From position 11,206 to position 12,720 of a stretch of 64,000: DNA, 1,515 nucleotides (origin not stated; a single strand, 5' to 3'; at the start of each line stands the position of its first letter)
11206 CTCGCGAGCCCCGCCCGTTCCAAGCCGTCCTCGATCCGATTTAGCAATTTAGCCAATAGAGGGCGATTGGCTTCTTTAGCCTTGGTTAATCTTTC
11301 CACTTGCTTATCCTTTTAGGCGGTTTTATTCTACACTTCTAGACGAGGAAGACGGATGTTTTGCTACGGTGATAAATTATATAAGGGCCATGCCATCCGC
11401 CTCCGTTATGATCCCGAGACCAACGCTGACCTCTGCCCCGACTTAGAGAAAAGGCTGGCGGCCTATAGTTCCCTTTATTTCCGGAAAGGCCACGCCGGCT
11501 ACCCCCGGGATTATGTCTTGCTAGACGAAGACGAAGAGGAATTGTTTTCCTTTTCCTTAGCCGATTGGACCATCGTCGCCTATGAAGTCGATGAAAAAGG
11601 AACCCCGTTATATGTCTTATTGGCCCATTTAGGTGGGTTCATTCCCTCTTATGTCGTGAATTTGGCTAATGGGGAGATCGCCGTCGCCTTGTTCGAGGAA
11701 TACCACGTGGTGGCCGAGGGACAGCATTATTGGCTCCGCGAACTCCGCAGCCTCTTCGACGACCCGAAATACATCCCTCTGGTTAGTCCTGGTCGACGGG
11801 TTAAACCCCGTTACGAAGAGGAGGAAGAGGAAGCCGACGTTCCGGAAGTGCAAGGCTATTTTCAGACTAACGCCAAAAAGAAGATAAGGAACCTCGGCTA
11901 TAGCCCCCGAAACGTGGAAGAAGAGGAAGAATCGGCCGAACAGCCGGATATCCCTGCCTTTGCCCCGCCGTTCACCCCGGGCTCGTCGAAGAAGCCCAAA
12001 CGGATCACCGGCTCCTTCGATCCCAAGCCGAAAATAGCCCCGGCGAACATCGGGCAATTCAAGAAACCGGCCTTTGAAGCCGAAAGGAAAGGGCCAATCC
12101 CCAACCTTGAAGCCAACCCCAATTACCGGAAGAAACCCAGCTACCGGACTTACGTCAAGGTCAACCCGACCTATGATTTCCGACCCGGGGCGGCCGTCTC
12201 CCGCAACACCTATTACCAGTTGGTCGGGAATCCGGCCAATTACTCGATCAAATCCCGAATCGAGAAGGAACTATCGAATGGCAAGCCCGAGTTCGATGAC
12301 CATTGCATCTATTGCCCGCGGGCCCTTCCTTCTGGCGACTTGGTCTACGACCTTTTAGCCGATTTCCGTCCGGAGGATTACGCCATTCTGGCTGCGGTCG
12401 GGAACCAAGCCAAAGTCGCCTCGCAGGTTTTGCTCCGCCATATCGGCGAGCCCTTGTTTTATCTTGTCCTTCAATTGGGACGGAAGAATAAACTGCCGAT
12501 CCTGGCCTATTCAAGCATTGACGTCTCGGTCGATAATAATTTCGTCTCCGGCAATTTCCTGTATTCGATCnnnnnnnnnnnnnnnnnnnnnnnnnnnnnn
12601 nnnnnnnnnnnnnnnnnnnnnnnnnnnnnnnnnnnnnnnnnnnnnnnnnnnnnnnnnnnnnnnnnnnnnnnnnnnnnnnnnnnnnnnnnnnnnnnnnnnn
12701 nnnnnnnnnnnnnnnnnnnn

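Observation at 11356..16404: Tightly coupled three-gene operon: a large UvrD-like helicase with a novel N-terminal extension, a coiled-coil protein, and a Vsr::Nudix fusion. Candidate uncharacterized DNA-repair or defense module.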

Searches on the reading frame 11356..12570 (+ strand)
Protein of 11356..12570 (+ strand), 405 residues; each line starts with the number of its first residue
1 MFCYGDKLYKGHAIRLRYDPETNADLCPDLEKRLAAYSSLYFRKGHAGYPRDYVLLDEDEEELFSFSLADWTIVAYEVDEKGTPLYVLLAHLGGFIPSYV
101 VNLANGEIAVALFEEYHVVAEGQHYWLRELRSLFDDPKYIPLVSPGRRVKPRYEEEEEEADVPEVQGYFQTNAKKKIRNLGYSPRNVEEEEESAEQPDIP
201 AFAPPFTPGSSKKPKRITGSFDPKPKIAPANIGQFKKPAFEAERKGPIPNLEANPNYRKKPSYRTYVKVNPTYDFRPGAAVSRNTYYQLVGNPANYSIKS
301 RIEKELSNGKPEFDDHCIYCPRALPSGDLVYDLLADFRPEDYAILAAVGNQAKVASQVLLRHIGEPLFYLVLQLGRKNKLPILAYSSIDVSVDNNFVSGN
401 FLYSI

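Call 22: find_homologous_proteins(query=window:11356-12570:+)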
Query window:11356-12570:+ (405 aa): 1 proteins with E <= 0.001 among 6318 candidates.
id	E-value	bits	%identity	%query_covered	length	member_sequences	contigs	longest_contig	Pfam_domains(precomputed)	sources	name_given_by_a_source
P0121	5.9e-227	772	83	100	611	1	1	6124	-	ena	-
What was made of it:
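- Tried and rejected: A single-sequence database search with the N-module found only one close relative (call 22).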

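Call 25: find_homologous_proteins(query=A2, max_evalue=0.001)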
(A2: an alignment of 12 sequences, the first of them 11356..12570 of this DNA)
Query A2 (12 sequences) (405 aa, profile of the alignment): 16 proteins with E <= 0.001 among 8000 candidates.
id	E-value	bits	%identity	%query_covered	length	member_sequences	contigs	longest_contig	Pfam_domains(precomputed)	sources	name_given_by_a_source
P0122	2.4e-175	602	28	40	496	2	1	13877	-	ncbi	-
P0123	3.1e-164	566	26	63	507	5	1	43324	-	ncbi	-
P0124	1.1e-154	534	38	13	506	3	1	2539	-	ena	-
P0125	1.7e-138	481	27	39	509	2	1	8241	-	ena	-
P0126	2.4e-124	434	24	64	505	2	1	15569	-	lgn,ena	-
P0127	2.6e-123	431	23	41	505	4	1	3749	-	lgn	-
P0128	1.6e-121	425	25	45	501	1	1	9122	-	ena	-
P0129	2.7e-119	417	28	48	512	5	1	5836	-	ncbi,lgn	-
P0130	1.6e-117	412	22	50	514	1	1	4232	-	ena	-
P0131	3.9e-117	410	25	51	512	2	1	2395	-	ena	-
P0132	2.6e-115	404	29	40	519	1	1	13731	-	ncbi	-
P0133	5.6e-112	393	26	57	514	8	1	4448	-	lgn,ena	-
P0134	7.0e-111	390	24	50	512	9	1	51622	-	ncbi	-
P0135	8.0e-110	386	27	50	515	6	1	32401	-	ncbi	-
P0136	5.1e-107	377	25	50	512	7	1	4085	-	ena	-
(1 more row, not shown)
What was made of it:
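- Tried and rejected: An alignment query found 16 (call 25), which suggests the word-index prefilter misses this fast-evolving family.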

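Call 39: predict_structure(alignment_id=A3)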
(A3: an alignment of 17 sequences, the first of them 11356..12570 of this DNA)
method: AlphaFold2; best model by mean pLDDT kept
length: 405 residues; sequences in the alignment: 17
mean_pLDDT: 48.2   pTM: 0.35
mean pLDDT of the five models: 48.2, 45.8, 44.9, 43.3, 41.1
residues with pLDDT >= 90: 0; 70-90: 74; 50-70: 69; < 50: 262
segments of 3 or more residues with pLDDT < 50: 1-8, 137-247, 256-365, 380-405
pLDDT, mean of each block of 10 residues (from residue 1): 44 73 68 84 72 65 74 84 85 72 86 71 69 53 31 31 32 34 31 34 40 40 40 40 44 48 31 32 27 31 35 26 32 36 29 29 42 51 43 39 45
secondary structure, 60 per line:
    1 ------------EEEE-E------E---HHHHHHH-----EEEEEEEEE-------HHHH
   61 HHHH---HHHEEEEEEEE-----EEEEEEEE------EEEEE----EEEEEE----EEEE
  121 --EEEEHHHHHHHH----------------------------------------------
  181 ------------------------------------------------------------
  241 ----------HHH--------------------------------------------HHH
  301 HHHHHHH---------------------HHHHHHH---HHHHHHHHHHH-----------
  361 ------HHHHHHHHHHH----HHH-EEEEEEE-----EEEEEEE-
elements in order: E13-16 H29-35 E41-49 H57-64 E71-78 E84-91 E98-102 E107-112 E117-120 E123-126 H127-134 H298-307 H329-335 H339-349 H367-377 E386-392 E398-404
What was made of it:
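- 11356..11775 (+): N1 domain (aa 1-140): orphan alpha/beta domain, first copy. AF2 pLDDT about 65-86 for residues 9-136 (call 39).
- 11776..12210 (+): Disordered linker (aa 141-285) with acidic patches and repeats of the motif F-x4-5-K-K-[P/K]-x-N-L. The regex finds 2 copies here (aa 169 and 240), and a third, variant copy at about aa 206 is visible by eye. Predicted disordered (call 39).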

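Call 50: fold_search(model_id=the predicted structure, library=pdb)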
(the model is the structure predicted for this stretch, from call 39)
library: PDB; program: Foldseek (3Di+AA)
matches with E <= 10: 413; with E <= 0.001: 0
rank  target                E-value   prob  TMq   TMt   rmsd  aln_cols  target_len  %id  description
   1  9iql_B                2.2e-01  0.09  0.05  0.13  10.3        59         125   15  SacM in complex with L6S (released 2025-07-16)
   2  9iq7_B                2.2e-01  0.03  0.07  0.14  12.7       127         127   14  SacM-homologous of AkaM (released 2025-07-16)
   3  9iqm                  2.5e-01  0.09  0.05  0.14  10.5        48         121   10  CatM-L6S, a SnoaL-like protein in complex with substrate mimic L6S (released 2025-07-16)
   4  9iqd_A                2.6e-01  0.11  0.05  0.14   9.8        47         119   15  Apo-MicM,homologous of AkaM, SnoaL-like protein (released 2025-07-16)
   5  9iqk_B                2.6e-01  0.10  0.05  0.13  10.0        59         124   14  SacM in complex with LC3 (released 2025-07-16)
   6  9iqn                  3.2e-01  0.11  0.05  0.14  10.0        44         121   11  CatM-W86A-L6R, a SnoaL-like protein in complex with substrate mimic L6R (released 2025-07-16)
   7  9iq7_A                3.2e-01  0.10  0.05  0.14  10.2        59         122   14  SacM-homologous of AkaM (released 2025-07-16)
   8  4j8t_A                3.6e-01  0.04  0.04  0.11  11.1        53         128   15  Engineered Digoxigenin binder DIG10.2 (released 2013-06-26)
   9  9iq3_B                3.8e-01  0.11  0.05  0.14  10.2        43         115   21  AkaM,SnoaL-lile Protein (released 2025-07-16)
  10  9iqk_A                3.8e-01  0.08  0.05  0.14  10.1        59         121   14  SacM in complex with LC3 (released 2025-07-16)
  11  1k28_A                4.3e-01  0.04  0.07  0.06  32.7       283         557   13  The Structure of the Bacteriophage T4 Cell-Puncturing Device (released 2002-02-06)
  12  7vwm_A                4.6e-01  0.05  0.10  0.19  10.7       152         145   16  Crystal Structure of the Y53F/N55A/I116V mutant of LEH (released 2023-01-18)
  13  4mjd_A                4.9e-01  0.08  0.05  0.15   9.2        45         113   11  Crystal structure of ketosteroid isomerase fold protein Hmuk_0747 (released 2013-09-18)
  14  9iqd_D                4.9e-01  0.06  0.05  0.12  10.5        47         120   19  Apo-MicM,homologous of AkaM, SnoaL-like protein (released 2025-07-16)
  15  9iq3_A                5.2e-01  0.10  0.05  0.14  10.2        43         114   21  AkaM,SnoaL-lile Protein (released 2025-07-16)
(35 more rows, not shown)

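Call 86: search_solved_structures(query=A3, max_evalue=10)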
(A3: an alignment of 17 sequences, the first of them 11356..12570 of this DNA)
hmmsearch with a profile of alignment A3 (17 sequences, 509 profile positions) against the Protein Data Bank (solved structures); distinct sequences matched with E-value up to 10: 0.

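Call 87: search_protein_families(library=padloc, alignment_id=A3, max_evalue=0.01)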
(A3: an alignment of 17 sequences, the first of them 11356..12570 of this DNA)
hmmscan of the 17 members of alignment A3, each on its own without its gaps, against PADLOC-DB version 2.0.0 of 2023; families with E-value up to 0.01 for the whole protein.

A. member 1, window:11356-12570:+ (405 aa): 0 families

B. families by the number of members that match (of 17 scanned): 0 families
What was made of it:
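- On Gabija or other catalogued defence systems (PADLOC): The N-module has no hit in 17 members (call 87).
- No PADLOC hit exists for the N-module in 17 members (call 87), and no partner protein of any known system, such as GajA, is present.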
